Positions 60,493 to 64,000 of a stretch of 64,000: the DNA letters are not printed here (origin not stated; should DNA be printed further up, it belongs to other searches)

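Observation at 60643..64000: Giant modular surface protein (at least 1119 aa, open at the window end) missing from the supplied ORF track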

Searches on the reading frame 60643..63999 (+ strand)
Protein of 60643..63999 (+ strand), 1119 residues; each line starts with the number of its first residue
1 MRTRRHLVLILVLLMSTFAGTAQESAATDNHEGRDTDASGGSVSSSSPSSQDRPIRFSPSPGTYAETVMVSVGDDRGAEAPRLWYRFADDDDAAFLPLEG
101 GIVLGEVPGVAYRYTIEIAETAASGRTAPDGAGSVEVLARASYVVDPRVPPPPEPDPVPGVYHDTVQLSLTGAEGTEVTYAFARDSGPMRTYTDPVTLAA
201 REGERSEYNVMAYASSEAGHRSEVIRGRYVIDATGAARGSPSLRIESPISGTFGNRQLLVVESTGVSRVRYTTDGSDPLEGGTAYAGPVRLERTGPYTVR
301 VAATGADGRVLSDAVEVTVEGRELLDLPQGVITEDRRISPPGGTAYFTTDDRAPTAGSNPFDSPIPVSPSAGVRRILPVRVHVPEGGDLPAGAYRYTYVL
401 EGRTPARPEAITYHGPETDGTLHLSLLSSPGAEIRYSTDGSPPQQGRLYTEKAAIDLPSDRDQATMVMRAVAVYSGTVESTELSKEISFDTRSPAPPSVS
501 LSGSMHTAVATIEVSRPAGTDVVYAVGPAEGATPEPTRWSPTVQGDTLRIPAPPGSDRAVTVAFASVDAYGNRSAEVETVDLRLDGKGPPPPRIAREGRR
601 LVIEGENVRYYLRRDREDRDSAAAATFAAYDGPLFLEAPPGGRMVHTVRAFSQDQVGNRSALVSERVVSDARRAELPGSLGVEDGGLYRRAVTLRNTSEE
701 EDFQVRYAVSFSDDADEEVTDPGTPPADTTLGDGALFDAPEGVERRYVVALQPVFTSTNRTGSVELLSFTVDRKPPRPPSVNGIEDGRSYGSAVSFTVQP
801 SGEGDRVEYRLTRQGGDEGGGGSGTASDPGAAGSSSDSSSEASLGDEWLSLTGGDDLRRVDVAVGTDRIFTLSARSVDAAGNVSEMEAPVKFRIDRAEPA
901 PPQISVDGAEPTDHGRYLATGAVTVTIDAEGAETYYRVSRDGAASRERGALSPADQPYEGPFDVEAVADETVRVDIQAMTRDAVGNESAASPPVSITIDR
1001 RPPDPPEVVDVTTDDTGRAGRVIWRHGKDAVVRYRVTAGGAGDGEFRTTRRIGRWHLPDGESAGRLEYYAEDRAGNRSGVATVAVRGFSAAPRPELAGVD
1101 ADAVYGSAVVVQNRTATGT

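Call 4: search_protein_families(library=pfam, proteins=[window:60643-63999:+], max_evalue=1)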
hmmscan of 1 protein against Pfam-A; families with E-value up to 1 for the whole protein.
window:60643-63999:+ (1119 aa): 5 families
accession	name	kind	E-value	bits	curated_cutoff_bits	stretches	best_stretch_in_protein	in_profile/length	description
PF13290.12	CHB_HEX_C_1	-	6.1e-21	74.6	22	3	250-308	3-60/67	Chitobiase/beta-hexosaminidase C-terminal domain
PF13287.12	Fn3_assoc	-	1.7e-18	66.9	23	3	267-307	10-48/59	Fn3 associated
PF19077.6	Big_13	-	0.00081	20.3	27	0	866-895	73-101/102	Bacterial Ig-like domain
PF18981.6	InlK_D3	-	0.06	13.9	25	1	285-319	40-73/75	Internalin K domain (D3/D4)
PF04234.18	CopC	-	0.061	14.8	23.3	0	274-318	47-91/92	CopC domain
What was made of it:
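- On Pfam CHB_HEX_C_1 (PF13290) / Fn3_assoc (PF13287): The whole window protein scores 74.6 and 66.9 bits (call 4).
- On Pfam Big_13 (PF19077) bacterial Ig-like domain: Only the C-terminal 30 residues of the model, carrying the DxxGNxS motif, are matched (call 4).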

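Call 5: search_protein_families(library=ncbifam, proteins=[window:60643-63999:+], max_evalue=1)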
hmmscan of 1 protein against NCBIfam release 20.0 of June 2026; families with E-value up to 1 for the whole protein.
window:60643-63999:+ (1119 aa): 5 families
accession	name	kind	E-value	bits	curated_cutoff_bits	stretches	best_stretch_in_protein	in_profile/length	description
NF047446.1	barrel_OmpL47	domain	3.6e-16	59.4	40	3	263-304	15-52/68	OmpL47-type beta-barrel domain-containing protein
NF047441.1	Lepto_OmpL47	equivalog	3.3e-08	33.5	250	0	956-1004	285-328/336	multi-beta-barrel domain surface protein OmpL47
NF042962.1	DUF499_antiphage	equivalog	1.3e-07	30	1200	2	419-461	840-879/1025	anti-phage-associated DUF499 domain-containing protein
NF045522.1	MXAN_2561_fam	equivalog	0.0046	16.5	150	2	882-997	151-257/304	MXAN_2561 family MXYO-CTERM-anchored protein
TIGR03769.1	P_ac_wall_RPT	domain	0.19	12.3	30.9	0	294-319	12-39/41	TIGR03769 domain-containing protein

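Call 8: find_related_loci(query=window:60643-63999:+, collection=genome_contigs, flank=10000)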
Query window:60643-63999:+ (1119 aa) in genome_contigs; peptide patterns used: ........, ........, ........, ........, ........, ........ (x = any residue, [..] = any of these).
28 stretches matched a pattern, but none encodes a relative of the query by tblastn (E <= 1e-3).

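Call 9: find_homologous_proteins(query=window:60643-63999:+)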
Query window:60643-63999:+ (1119 aa): 21 proteins with E <= 0.001 among 8000 candidates.
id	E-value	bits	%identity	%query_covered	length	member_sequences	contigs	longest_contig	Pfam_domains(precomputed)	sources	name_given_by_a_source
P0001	0.0e+0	2438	99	100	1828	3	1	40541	PF13229.13,PF13287.13,PF13290.14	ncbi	ncbi:MAG: chitobiase/beta-hexosaminidase C-terminal domain-containing protein [Spirochaetaceae bacte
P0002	0.0e+0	1514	66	100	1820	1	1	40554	PF13287.13,PF13290.14,PF22842.4,PF19077.7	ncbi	-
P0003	1.1e-258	880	45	100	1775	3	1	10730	PF13287.13,PF13290.14,PF19077.7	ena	-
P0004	4.0e-254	864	45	100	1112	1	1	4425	PF13287.13,PF13290.14,PF19077.7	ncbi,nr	ncbi:MAG: hypothetical protein GVY29_12835, partial [Spirochaetes bacterium]|nr:hypothetical protein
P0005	1.3e-63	234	27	85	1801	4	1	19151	PF13287.13,PF13290.14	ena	-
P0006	2.9e-55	206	25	95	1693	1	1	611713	PF12708.13,PF07602.18,PF13287.13,PF13290.14,PF22842.4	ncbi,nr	ncbi:MAG: FN3 associated domain-containing protein [Spirochaetia bacterium]|nr:FN3 associated domain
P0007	1.1e-28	118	25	41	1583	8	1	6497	PF13895.13,PF13287.13,PF13290.14,PF00027.36,PF03174.20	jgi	jgi:CRP-like cAMP-binding protein/uncharacterized membrane protein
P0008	3.1e-18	83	26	26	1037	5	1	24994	PF10282.16,PF13287.13,PF13290.14,PF03174.20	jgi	-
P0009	2.6e-17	80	26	21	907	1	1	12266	PF13287.13,PF13290.14,PF03174.20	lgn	-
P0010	5.7e-14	69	28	13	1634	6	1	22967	PF10096.15,PF22847.3,PF01522.27,PF00251.27,PF13287.13,PF13290.14,PF12245.15,PF04616.21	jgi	-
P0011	6.6e-14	69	26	74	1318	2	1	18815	PF22842.4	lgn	-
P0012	1.6e-10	58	28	17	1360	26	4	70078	PF13287.13,PF13290.14,PF18998.7,PF03174.20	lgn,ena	-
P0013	2.1e-9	54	26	30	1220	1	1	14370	PF13287.13,PF13290.14,PF03174.20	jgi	jgi:hypothetical protein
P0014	8.7e-9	52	26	27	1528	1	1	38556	PF13287.13,PF13290.14,PF01436.28,PF25021.2,PF06739.18,PF08450.19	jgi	jgi:sugar lactone lactonase YvrE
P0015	3.8e-8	50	26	18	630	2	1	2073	PF13287.13,PF13290.14,PF03174.20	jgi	jgi:hypothetical protein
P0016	4.0e-7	47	25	33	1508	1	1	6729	PF13287.13,PF13290.14,PF03174.20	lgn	-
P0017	7.2e-7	46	23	29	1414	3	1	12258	PF00128.32,PF13287.13,PF13290.14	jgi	-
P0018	7.9e-7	46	33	12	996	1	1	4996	PF16410.11,PF13287.13,PF13290.14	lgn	-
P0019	1.1e-6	45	29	16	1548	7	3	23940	PF13287.13,PF13290.14,PF03174.20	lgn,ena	-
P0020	3.7e-4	37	46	3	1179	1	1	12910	PF13287.13,PF13290.14,PF03174.20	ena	-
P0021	8.4e-4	36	25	35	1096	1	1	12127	PF13287.13,PF13290.14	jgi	jgi:hypothetical protein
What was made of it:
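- Checked: The gene is real: a 99%-identical full-length protein and homologues at 66%, 45%, 27% and 25% identity exist (call 9), and the Pfam domains pass threshold (call 4).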

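Call 11: search_protein_families(library=pfam, proteins=[P0001, P0002, P0003, P0005, P0006], max_evalue=0.1)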
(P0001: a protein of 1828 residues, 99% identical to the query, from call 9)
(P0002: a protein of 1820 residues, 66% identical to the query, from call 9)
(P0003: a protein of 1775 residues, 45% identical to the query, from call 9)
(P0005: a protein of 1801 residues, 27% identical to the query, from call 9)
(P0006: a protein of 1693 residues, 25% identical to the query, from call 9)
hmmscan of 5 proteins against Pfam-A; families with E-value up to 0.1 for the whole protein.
P0001 (1828 aa): 4 families
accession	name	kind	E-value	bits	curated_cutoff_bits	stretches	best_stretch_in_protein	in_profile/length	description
PF13290.12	CHB_HEX_C_1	-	1.1e-19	70.6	22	3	250-308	3-60/67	Chitobiase/beta-hexosaminidase C-terminal domain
PF13287.12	Fn3_assoc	-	1.6e-16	60.6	23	2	267-307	10-48/59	Fn3 associated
PF13229.12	Beta_helix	-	2.6e-05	24.3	25.9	1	1530-1701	2-157/158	Right handed beta helix region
PF19077.6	Big_13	-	0.00096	20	27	0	866-895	73-101/102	Bacterial Ig-like domain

P0002 (1820 aa): 5 families
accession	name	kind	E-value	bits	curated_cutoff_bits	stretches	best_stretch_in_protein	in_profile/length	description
PF13290.12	CHB_HEX_C_1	-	6.1e-21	74.6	22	3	416-470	11-60/67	Chitobiase/beta-hexosaminidase C-terminal domain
PF13287.12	Fn3_assoc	-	7.3e-18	64.9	23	2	419-449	3-35/59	Fn3 associated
PF19077.6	Big_13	-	3.5e-06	27.9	27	0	850-879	73-101/102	Bacterial Ig-like domain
PF13229.12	Beta_helix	-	0.00093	19.3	25.9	1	1525-1697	2-158/158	Right handed beta helix region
PF13437.12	HlyD_3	-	0.056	14.6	22.2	0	716-768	46-97/106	HlyD family secretion protein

P0003 (1775 aa): 4 families
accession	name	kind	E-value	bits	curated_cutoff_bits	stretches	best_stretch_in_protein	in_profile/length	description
PF13290.12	CHB_HEX_C_1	-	4.5e-18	65.4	22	1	396-426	7-39/67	Chitobiase/beta-hexosaminidase C-terminal domain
PF13287.12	Fn3_assoc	-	1.8e-12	47.6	23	1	403-429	3-31/59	Fn3 associated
PF19077.6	Big_13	-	8e-06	26.7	27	0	808-837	73-101/102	Bacterial Ig-like domain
PF13229.12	Beta_helix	-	0.027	14.5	25.9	1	1515-1661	26-158/158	Right handed beta helix region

P0005 (1801 aa): 4 families
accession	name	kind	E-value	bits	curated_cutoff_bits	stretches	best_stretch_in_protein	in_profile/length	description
PF13287.12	Fn3_assoc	-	1e-29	102.8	23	2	411-463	2-55/59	Fn3 associated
PF13290.12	CHB_HEX_C_1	-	1.3e-29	102.3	22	2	408-461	10-64/67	Chitobiase/beta-hexosaminidase C-terminal domain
PF19077.6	Big_13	-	0.00093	20.1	27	0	1090-1161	32-101/102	Bacterial Ig-like domain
PF07602.17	DUF1565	-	0.085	12.6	20.3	0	1277-1315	3-39/257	Protein of unknown function (DUF1565)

P0006 (1693 aa): 7 families
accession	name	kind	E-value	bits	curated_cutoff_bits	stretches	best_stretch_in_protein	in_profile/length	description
PF13290.12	CHB_HEX_C_1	-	3.1e-17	62.7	22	1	393-457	8-66/67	Chitobiase/beta-hexosaminidase C-terminal domain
PF13287.12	Fn3_assoc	-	1.2e-15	57.7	23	1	397-460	1-58/59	Fn3 associated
PF12708.12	Pect-lyase_RHGA_epim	-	1.2e-07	32.3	27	1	1248-1421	21-187/213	Rhamnogalacturonase A/epimerase, pectate lyase-like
PF07602.17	DUF1565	-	3.5e-07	30.2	20.3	1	1232-1489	2-251/257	Protein of unknown function (DUF1565)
PF19077.6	Big_13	-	0.00028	21.8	27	0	815-843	73-101/102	Bacterial Ig-like domain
PF12245.14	Big_3_2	-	0.00064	20.3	23.3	0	525-551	89-115/122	Bacterial Ig-like domain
PF13754.12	Big_3_4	-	0.021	15.2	27.3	0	1196-1230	33-67/106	Domain of unknown function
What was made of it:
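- On Right-handed parallel β-helix (Pfam Beta_helix PF13229 / DUF1565 PF07602 / Pel9A-like PF22842): By sequence, P0001 scores 24.3 bits on Beta_helix, below the 25.9 cut-off (call 11), while P0006 passes DUF1565 at 30.2 bits against 20.3.
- On Pfam Big_13 (PF19077) bacterial Ig-like domain: P0002 is borderline at 27.9 bits (call 11).
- On S-layer proteins: No SLH domain (calls 4, 11).
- No SLH or other S-layer anchoring domain was found (calls 4, 5, 11).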

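Call 12: find_encoding_contigs(protein=P0001, flank=10000, max_places=4)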
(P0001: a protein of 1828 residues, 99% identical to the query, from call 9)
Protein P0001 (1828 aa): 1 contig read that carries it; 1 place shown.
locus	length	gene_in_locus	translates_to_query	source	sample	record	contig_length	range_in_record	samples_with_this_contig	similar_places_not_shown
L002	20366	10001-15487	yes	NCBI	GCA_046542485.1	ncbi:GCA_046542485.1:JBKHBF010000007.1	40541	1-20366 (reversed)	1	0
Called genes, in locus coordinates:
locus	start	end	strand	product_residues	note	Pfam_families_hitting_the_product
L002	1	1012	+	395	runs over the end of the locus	PF00162:PGK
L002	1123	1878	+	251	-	PF00121:TIM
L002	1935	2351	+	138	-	PF03840:SecG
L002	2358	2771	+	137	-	-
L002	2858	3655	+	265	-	PF00226:DnaJ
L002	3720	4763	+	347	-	PF13624:SurA_N_3, PF09312:SurA_N (weak), PF13145:Rotamase_2, PF13616:Rotamase_3, PF00639:Rotamase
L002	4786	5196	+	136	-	PF01029:NusB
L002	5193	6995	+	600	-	PF07719:TPR_2 (faint)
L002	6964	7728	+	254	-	PF00557:Peptidase_M24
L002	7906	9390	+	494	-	PF00089:Trypsin, PF13365:Trypsin_2, PF00595:PDZ (weak), PF13180:PDZ_2, PF17820:PDZ_6 (weak), PF00595:PDZ (weak), PF13180:PDZ_2, PF17820:PDZ_6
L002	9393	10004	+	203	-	PF00156:Pribosyltran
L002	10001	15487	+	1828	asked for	PF13287:Fn3_assoc (weak), PF13290:CHB_HEX_C_1 (weak), PF13229:Beta_helix (faint)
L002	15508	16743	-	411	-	-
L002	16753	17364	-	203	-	PF27340:TP_0126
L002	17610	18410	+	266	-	PF02649:GCHY-1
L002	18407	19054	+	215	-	PF02142:MGS, PF01808:AICARFT_IMPCHas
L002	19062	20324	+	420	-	PF01808:AICARFT_IMPCHas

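Call 14: search_protein_families(library=ncbifam, proteins=[P0001, P0002, P0003, P0005, P0006], max_evalue=0.1)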
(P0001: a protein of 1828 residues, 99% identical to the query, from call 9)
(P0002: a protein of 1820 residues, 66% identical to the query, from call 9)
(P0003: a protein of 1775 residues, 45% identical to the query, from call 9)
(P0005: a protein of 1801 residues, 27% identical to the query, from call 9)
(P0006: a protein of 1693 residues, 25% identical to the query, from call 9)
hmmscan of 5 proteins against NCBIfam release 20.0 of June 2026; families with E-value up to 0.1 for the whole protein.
P0001 (1828 aa): 4 families
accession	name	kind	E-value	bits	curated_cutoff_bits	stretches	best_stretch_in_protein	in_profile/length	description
NF047446.1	barrel_OmpL47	domain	2.4e-19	69.6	40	1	1228-1267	27-62/68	OmpL47-type beta-barrel domain-containing protein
NF047441.1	Lepto_OmpL47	equivalog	3e-09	37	250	0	956-1004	285-328/336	multi-beta-barrel domain surface protein OmpL47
NF042962.1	DUF499_antiphage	equivalog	7e-07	27.6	1200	2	419-459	840-877/1025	anti-phage-associated DUF499 domain-containing protein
NF045522.1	MXAN_2561_fam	equivalog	8.5e-05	22.2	150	0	1177-1267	161-251/304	MXAN_2561 family MXYO-CTERM-anchored protein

P0002 (1820 aa): 3 families
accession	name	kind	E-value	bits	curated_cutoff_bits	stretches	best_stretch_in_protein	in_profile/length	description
NF047446.1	barrel_OmpL47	domain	1.7e-14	54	40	0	1062-1082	46-66/68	OmpL47-type beta-barrel domain-containing protein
NF045522.1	MXAN_2561_fam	equivalog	2.2e-13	50.3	150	2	1172-1266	159-253/304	MXAN_2561 family MXYO-CTERM-anchored protein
NF042962.1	DUF499_antiphage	equivalog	5.2e-07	28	1200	1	405-449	833-877/1025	anti-phage-associated DUF499 domain-containing protein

P0003 (1775 aa): 4 families
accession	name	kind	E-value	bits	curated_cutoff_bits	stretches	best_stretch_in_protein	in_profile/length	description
NF045522.1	MXAN_2561_fam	equivalog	2.6e-13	50.1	150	2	1137-1235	149-249/304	MXAN_2561 family MXYO-CTERM-anchored protein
NF047446.1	barrel_OmpL47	domain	4.2e-12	46.3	40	0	804-830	37-63/68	OmpL47-type beta-barrel domain-containing protein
NF047441.1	Lepto_OmpL47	equivalog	2.5e-07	30.7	250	1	723-842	217-328/336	multi-beta-barrel domain surface protein OmpL47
NF042962.1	DUF499_antiphage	equivalog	0.095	10.6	1200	0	395-431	839-875/1025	anti-phage-associated DUF499 domain-containing protein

P0005 (1801 aa): 5 families
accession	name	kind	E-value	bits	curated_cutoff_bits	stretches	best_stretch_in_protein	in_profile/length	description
NF047446.1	barrel_OmpL47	domain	1.5e-11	44.5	40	0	1023-1060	28-63/68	OmpL47-type beta-barrel domain-containing protein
NF045522.1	MXAN_2561_fam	equivalog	2.3e-08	33.9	150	0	1069-1147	169-245/304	MXAN_2561 family MXYO-CTERM-anchored protein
NF047441.1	Lepto_OmpL47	equivalog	2.7e-05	24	250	0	840-871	298-329/336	multi-beta-barrel domain surface protein OmpL47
NF042962.1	DUF499_antiphage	equivalog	0.0004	18.5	1200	0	406-452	841-885/1025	anti-phage-associated DUF499 domain-containing protein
NF047854.1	LIC10774_subfam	equivalog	0.0064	15.5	380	1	1264-1314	54-103/358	LIC10774/LIC10365 family surface protein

P0006 (1693 aa): 6 families
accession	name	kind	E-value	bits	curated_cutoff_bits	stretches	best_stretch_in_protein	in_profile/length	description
NF047446.1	barrel_OmpL47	domain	2.7e-18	66.2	40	0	917-941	44-68/68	OmpL47-type beta-barrel domain-containing protein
NF047854.1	LIC10774_subfam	equivalog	3.6e-12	45.9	380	1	1214-1462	48-293/358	LIC10774/LIC10365 family surface protein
NF047441.1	Lepto_OmpL47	equivalog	2.3e-08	34.1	250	1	819-1037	115-321/336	multi-beta-barrel domain surface protein OmpL47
NF045522.1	MXAN_2561_fam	equivalog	9.4e-08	31.9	150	0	835-934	157-250/304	MXAN_2561 family MXYO-CTERM-anchored protein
NF042962.1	DUF499_antiphage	equivalog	0.012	13.6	1200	0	393-435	841-881/1025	anti-phage-associated DUF499 domain-containing protein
NF041899.1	pec_ly_PelN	equivalog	0.021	13.6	740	1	1226-1279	27-78/437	pectate lyase PelN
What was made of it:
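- On GH20 chitobiase / β-hexosaminidase (the enzyme the NCBI name alludes to): No glycoside hydrolase catalytic family appears in the Pfam or NCBIfam scans of the full-length P0001 (calls 11, 14).
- On NCBIfam NF047446 OmpL47-type β-barrel domain: 59.4 bits for the window protein and 69.6 bits for P0001 (calls 5, 14).
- On NCBIfam NF047441 Lepto_OmpL47 (equivalog): 33.5-37 bits, matching only about 45 residues (calls 5, 14).
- On Type V autotransporter / T9SS cargo / LPXTG or lipoprotein-anchored adhesins: No such Pfam or NCBIfam hit (calls 11, 14).
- Closest known: Leptospira interrogans OmpL47. Same: The class-B modules hit the OmpL47-type domain model: 59 bits for the window protein and 70 bits for the full protein, against a cut-off of 40 (calls 5, 14).
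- Family member P0006 passes DUF1565 (30.2 bits against 20.3) and Pect-lyase_RHGA_epim (32.3 bits against 27), with a trace PelN hit (calls 11, 14). There is no signal for crossing the outer membrane and no anchor (calls 4, 5, 11, 14).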

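Call 15: search_solved_structures(query=P0001, max_evalue=1, show_alignments=2)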
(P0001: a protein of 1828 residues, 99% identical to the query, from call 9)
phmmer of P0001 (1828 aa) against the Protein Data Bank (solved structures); distinct sequences matched with E-value up to 1: 0.

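Call 28: find_encoding_contigs(protein=P0002, flank=10000, max_places=2)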
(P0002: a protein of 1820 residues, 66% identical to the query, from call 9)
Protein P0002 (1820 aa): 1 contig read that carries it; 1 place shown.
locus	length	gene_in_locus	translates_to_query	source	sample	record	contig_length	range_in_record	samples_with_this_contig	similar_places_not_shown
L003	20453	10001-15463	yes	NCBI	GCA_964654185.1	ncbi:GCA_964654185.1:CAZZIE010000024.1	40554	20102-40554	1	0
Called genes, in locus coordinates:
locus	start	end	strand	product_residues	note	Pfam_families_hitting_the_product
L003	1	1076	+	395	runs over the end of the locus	PF00162:PGK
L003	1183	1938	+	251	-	PF00121:TIM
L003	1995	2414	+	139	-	PF03840:SecG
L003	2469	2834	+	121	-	-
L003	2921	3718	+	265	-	PF00226:DnaJ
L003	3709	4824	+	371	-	PF13624:SurA_N_3, PF09312:SurA_N (weak), PF13145:Rotamase_2, PF13616:Rotamase_3, PF00639:Rotamase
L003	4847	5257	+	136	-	PF01029:NusB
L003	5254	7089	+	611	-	-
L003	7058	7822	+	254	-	PF00557:Peptidase_M24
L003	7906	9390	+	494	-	PF00089:Trypsin, PF13365:Trypsin_2, PF00595:PDZ (weak), PF13180:PDZ_2, PF17820:PDZ_6 (weak), PF13180:PDZ_2, PF17820:PDZ_6 (weak)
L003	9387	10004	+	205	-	PF00156:Pribosyltran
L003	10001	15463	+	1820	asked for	PF19077:Big_13 (faint), PF13287:Fn3_assoc (weak), PF13290:CHB_HEX_C_1 (weak), PF22842:Pel9A-like_beta_helix (faint)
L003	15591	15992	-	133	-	-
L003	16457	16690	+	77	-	-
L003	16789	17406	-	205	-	PF27340:TP_0126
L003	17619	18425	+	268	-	PF02649:GCHY-1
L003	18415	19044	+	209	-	PF02142:MGS, PF01808:AICARFT_IMPCHas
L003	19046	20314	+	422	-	PF01808:AICARFT_IMPCHas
